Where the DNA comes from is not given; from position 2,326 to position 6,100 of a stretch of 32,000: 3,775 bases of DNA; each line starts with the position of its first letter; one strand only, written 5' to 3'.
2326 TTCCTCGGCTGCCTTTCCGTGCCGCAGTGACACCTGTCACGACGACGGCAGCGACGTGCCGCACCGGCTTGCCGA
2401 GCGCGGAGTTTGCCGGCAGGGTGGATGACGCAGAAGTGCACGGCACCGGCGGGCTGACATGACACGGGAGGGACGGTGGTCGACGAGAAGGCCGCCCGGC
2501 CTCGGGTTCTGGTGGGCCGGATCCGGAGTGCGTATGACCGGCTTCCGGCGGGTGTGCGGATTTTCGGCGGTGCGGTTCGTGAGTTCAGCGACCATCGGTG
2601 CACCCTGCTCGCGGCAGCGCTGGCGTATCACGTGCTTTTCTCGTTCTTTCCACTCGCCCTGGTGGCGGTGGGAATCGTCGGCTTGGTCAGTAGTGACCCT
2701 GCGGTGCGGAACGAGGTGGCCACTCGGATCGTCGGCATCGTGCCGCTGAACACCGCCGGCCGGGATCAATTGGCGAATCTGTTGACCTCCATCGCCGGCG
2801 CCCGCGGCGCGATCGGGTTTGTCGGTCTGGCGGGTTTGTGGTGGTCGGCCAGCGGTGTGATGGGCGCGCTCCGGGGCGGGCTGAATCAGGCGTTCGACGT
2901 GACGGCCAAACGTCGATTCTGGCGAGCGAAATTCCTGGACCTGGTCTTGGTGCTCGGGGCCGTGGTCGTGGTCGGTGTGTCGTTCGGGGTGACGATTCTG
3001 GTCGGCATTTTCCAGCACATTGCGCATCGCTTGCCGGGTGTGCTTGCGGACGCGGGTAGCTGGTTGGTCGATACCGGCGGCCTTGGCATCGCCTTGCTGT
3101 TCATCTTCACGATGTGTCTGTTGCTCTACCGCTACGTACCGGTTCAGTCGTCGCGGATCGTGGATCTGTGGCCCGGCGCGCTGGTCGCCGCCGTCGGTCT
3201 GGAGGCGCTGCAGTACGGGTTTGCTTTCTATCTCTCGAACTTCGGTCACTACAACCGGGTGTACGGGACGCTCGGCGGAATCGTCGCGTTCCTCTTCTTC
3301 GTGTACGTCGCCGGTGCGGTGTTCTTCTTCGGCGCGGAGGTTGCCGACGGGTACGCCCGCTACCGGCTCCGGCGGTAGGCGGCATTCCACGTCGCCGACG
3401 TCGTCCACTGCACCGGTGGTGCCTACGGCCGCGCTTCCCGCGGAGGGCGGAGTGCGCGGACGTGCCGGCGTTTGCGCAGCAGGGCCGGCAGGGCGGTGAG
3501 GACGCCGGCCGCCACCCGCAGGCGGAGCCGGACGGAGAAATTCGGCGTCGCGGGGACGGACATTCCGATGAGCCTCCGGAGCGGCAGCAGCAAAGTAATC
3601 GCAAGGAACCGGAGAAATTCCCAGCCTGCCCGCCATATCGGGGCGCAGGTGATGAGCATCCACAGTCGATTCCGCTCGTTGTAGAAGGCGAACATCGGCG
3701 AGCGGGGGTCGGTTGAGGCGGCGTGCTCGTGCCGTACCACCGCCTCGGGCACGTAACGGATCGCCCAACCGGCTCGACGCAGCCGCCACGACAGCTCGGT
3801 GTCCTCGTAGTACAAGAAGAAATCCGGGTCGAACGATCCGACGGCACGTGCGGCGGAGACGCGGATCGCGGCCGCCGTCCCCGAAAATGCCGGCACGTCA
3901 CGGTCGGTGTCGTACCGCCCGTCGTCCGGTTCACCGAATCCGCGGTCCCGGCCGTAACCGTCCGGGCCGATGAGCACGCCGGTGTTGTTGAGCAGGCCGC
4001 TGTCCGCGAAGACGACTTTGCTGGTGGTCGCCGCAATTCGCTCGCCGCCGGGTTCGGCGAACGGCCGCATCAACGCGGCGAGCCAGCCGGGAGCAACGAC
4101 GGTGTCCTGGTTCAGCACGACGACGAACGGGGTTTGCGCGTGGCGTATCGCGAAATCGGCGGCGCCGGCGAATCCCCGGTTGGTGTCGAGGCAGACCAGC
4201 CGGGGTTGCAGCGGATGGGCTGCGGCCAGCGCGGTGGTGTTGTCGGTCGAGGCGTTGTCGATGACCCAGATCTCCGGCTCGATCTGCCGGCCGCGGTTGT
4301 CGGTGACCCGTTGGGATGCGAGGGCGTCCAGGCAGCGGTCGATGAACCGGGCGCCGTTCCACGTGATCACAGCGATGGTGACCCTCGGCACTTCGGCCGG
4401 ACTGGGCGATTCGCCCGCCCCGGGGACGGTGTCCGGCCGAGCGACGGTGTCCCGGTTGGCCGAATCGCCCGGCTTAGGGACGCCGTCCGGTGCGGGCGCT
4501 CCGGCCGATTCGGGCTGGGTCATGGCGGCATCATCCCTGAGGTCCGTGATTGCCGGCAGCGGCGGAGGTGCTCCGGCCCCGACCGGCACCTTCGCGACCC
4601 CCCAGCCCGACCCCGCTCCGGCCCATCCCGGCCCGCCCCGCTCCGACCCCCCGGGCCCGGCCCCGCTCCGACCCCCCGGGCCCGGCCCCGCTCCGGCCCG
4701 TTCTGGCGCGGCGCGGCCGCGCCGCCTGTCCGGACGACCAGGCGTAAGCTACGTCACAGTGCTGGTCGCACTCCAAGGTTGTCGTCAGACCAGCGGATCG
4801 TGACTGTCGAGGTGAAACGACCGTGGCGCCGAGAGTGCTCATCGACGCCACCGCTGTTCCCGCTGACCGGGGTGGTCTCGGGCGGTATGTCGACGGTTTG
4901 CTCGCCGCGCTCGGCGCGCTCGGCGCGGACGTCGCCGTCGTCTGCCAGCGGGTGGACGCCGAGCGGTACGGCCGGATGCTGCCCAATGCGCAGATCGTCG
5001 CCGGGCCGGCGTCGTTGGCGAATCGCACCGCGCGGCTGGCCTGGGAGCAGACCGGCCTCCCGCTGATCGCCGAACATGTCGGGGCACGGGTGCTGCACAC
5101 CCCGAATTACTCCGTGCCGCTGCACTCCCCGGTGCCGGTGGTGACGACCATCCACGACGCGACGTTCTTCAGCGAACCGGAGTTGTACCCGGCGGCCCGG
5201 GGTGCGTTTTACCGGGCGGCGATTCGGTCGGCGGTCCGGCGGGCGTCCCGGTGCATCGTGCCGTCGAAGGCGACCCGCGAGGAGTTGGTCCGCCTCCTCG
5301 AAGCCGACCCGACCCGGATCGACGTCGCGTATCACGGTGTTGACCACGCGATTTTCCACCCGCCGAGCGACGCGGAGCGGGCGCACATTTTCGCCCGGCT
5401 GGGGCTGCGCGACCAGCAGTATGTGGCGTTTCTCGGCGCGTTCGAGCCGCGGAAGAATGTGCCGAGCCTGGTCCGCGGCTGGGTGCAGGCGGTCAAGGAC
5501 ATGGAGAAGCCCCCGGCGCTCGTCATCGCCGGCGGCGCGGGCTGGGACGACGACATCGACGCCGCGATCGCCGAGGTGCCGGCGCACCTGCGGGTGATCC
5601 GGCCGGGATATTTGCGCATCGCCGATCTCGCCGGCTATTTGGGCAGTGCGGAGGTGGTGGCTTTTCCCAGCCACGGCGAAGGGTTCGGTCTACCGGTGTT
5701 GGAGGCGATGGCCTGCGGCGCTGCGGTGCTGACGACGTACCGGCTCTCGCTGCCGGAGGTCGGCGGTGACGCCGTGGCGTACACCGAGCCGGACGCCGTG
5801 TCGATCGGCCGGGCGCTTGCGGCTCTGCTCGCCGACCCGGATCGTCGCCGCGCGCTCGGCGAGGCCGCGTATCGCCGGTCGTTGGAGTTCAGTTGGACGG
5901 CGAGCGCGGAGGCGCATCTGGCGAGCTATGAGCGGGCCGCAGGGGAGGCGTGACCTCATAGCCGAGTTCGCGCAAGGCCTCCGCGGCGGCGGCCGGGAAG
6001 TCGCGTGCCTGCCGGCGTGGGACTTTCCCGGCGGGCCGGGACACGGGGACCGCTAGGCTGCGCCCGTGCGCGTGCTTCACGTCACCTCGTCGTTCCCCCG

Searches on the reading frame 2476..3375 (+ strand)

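Call 44: search_protein_families(library=pfam, proteins=[window:2476-3375:+], max_evalue=0.001)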
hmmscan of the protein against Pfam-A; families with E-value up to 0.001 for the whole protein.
window:2476-3375:+ (300 aa): 1 family
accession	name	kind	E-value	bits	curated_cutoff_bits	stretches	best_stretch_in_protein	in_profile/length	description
PF03631.20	Virul_fac_BrkB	-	3.7e-64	217.3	33.7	1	39-295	2-257/259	Virulence factor BrkB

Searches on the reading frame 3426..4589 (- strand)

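Call 44: search_protein_families(library=pfam, proteins=[window:3426-4589:-], max_evalue=0.001)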
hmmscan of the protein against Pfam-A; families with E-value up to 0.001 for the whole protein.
window:3426-4589:- (388 aa): 3 families
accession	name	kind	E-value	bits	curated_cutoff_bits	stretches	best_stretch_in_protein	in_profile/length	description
PF00535.33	Glycos_transf_2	-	4.7e-20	72.6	23.3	1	71-181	1-107/168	Glycosyl transferase family 2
PF13641.12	Glyco_tranf_2_3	-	1.2e-16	61.8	27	1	68-308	1-226/230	Glycosyltransferase like family 2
PF13632.12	Glyco_trans_2_3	-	6.8e-12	46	27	1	156-343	2-166/198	Glycosyl transferase family group 2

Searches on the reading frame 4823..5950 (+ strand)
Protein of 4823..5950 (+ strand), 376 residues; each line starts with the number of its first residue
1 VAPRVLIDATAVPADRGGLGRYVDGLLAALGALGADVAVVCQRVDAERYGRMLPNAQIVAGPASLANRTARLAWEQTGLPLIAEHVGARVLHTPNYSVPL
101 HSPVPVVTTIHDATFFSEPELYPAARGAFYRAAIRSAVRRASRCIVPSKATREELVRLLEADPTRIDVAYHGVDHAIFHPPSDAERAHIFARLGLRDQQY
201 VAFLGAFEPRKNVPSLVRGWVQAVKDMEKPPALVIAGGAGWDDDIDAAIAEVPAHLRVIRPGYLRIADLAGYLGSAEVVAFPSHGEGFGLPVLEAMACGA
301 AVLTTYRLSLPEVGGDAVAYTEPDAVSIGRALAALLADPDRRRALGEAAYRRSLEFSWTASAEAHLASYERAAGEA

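Call 33: find_encoding_contigs(protein=window:4823-5950:+, flank=10000, max_places=10)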
Protein window:4823-5950:+ (376 aa): 20 contigs read that carry it; 10 places shown.
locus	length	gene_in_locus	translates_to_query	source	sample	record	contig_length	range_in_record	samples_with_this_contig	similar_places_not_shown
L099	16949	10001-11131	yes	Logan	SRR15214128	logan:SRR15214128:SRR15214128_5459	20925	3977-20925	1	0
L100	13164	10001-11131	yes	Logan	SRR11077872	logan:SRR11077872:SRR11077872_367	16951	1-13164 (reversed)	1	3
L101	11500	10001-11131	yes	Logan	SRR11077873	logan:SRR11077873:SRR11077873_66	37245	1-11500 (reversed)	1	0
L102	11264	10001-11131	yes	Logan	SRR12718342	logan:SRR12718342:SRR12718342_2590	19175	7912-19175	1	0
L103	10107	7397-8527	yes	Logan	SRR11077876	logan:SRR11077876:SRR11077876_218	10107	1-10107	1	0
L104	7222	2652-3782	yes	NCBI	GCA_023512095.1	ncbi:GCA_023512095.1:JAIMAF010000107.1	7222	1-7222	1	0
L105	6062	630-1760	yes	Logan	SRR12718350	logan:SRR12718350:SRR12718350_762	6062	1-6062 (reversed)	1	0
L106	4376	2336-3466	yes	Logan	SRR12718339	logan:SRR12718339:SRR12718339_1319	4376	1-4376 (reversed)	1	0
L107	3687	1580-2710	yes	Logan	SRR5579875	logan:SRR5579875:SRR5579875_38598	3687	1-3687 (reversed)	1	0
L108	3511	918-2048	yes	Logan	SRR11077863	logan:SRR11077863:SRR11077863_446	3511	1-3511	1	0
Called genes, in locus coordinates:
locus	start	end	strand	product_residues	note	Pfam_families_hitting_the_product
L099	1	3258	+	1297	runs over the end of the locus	PF00535:Glycos_transf_2, PF13641:Glyco_tranf_2_3, PF21374:WsaF_N, PF00534:Glycos_transf_1, PF13524:Glyco_trans_1_2, PF13692:Glyco_trans_1_4, PF22772:WsaF_C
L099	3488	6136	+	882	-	PF08486:SpoIID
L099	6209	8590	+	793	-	PF00704:Glyco_hydro_18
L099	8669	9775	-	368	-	PF13641:Glyco_tranf_2_3, PF00535:Glycos_transf_2, PF13632:Glyco_trans_2_3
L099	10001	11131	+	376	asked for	PF20706:GT4-conflict (faint), PF13439:Glyco_transf_4, PF13579:Glyco_trans_4_4, PF00534:Glycos_transf_1, PF13692:Glyco_trans_1_4, PF13524:Glyco_trans_1_2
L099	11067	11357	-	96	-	-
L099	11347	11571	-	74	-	-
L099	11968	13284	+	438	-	PF13579:Glyco_trans_4_4, PF13439:Glyco_transf_4, PF13477:Glyco_trans_4_2, PF20706:GT4-conflict, PF00534:Glycos_transf_1, PF13692:Glyco_trans_1_4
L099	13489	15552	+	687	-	PF04122:CW_binding_2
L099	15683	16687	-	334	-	PF08240:ADH_N, PF16912:Glu_dehyd_C, PF00107:ADH_zinc_N, PF13602:ADH_zinc_N_2 (weak)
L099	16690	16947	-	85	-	?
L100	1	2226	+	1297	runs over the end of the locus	PF00535:Glycos_transf_2, PF13641:Glyco_tranf_2_3, PF21374:WsaF_N, PF00534:Glycos_transf_1, PF13524:Glyco_trans_1_2, PF13692:Glyco_trans_1_4, PF22772:WsaF_C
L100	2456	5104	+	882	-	PF08486:SpoIID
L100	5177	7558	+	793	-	PF00704:Glyco_hydro_18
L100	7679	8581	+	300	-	PF03631:Virul_fac_BrkB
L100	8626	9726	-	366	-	PF13641:Glyco_tranf_2_3, PF00535:Glycos_transf_2, PF13632:Glyco_trans_2_3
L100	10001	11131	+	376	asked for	PF20706:GT4-conflict (faint), PF13439:Glyco_transf_4, PF13579:Glyco_trans_4_4, PF00534:Glycos_transf_1, PF13692:Glyco_trans_1_4, PF13524:Glyco_trans_1_2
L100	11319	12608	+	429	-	PF13579:Glyco_trans_4_4, PF13439:Glyco_transf_4, PF13477:Glyco_trans_4_2, PF20706:GT4-conflict, PF00534:Glycos_transf_1, PF13692:Glyco_trans_1_4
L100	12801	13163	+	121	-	?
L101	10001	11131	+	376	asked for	PF20706:GT4-conflict (faint), PF13439:Glyco_transf_4, PF13579:Glyco_trans_4_4, PF00534:Glycos_transf_1, PF13692:Glyco_trans_1_4, PF13524:Glyco_trans_1_2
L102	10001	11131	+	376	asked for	PF20706:GT4-conflict (faint), PF13439:Glyco_transf_4, PF13579:Glyco_trans_4_4, PF00534:Glycos_transf_1, PF13692:Glyco_trans_1_4, PF13524:Glyco_trans_1_2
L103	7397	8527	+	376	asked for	PF20706:GT4-conflict (faint), PF13439:Glyco_transf_4, PF13579:Glyco_trans_4_4, PF00534:Glycos_transf_1, PF13692:Glyco_trans_1_4, PF13524:Glyco_trans_1_2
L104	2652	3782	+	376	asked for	PF20706:GT4-conflict (faint), PF13439:Glyco_transf_4, PF13579:Glyco_trans_4_4, PF00534:Glycos_transf_1, PF13692:Glyco_trans_1_4, PF13524:Glyco_trans_1_2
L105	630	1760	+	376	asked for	PF20706:GT4-conflict (faint), PF13439:Glyco_transf_4, PF13579:Glyco_trans_4_4, PF00534:Glycos_transf_1, PF13692:Glyco_trans_1_4, PF13524:Glyco_trans_1_2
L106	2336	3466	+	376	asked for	PF20706:GT4-conflict (faint), PF13439:Glyco_transf_4, PF13579:Glyco_trans_4_4, PF00534:Glycos_transf_1, PF13692:Glyco_trans_1_4, PF13524:Glyco_trans_1_2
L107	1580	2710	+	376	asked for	PF20706:GT4-conflict (faint), PF13439:Glyco_transf_4, PF13579:Glyco_trans_4_4, PF00534:Glycos_transf_1, PF13692:Glyco_trans_1_4, PF13524:Glyco_trans_1_2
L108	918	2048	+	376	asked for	PF20706:GT4-conflict (faint), PF13439:Glyco_transf_4, PF13579:Glyco_trans_4_4, PF00534:Glycos_transf_1, PF13692:Glyco_trans_1_4, PF13524:Glyco_trans_1_2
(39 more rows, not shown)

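Call 44: search_protein_families(library=pfam, proteins=[window:4823-5950:+, L100:11244-12605:+], max_evalue=0.001)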
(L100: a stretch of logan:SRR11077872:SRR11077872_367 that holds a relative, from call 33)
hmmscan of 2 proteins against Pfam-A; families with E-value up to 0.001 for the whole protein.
window:4823-5950:+ (376 aa): 6 families
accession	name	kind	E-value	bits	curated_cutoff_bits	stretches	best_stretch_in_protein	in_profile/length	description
PF00534.26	Glycos_transf_1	-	2.5e-22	79.7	26.4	1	190-352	6-172/172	Glycosyl transferases group 1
PF13439.12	Glyco_transf_4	-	4.1e-20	72.9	28.5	1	17-175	2-168/170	Glycosyltransferase Family 4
PF13692.12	Glyco_trans_1_4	-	1e-18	68.4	27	1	199-338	2-142/142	Glycosyl transferases group 1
PF13579.12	Glyco_trans_4_4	-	1.7e-11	45.1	29.7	1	17-168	1-154/158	Glycosyl transferase 4-like domain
PF13524.12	Glyco_trans_1_2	-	8.2e-11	42.5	25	1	220-362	5-139/144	Glycosyl transferase-like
PF20706.3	GT4-conflict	-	2.6e-06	27.1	26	1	209-304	210-310/385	Family 4 Glycosyltransferase in conflict systems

L100:11244-12605:+ (454 aa): 6 families
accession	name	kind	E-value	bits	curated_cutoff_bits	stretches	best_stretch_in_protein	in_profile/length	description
PF13692.12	Glyco_trans_1_4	-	4e-32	111.9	27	1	269-404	3-139/142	Glycosyl transferases group 1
PF00534.26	Glycos_transf_1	-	9.3e-30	103.9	26.4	1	270-403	18-154/172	Glycosyl transferases group 1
PF13439.12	Glyco_transf_4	-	2.3e-19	70.5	28.5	1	114-253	18-166/170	Glycosyltransferase Family 4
PF13579.12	Glyco_trans_4_4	-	1.3e-12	48.8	29.7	1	19-250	4-156/158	Glycosyl transferase 4-like domain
PF20706.3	GT4-conflict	-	2.4e-11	43.7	26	1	217-383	141-323/385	Family 4 Glycosyltransferase in conflict systems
PF13477.12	Glyco_trans_4_2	-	1e-10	42.3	23.4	1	156-229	63-138/139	Glycosyl transferase 4-like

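Call 52: search_protein_families(library=pfam, proteins=[L099:11070-11357:-, L099:11350-11571:-], max_evalue=0.01)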
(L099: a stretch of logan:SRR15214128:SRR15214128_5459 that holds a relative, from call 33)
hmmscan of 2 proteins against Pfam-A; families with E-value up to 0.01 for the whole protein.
L099:11070-11357:- (96 aa): 0 families

L099:11350-11571:- (74 aa): 0 families
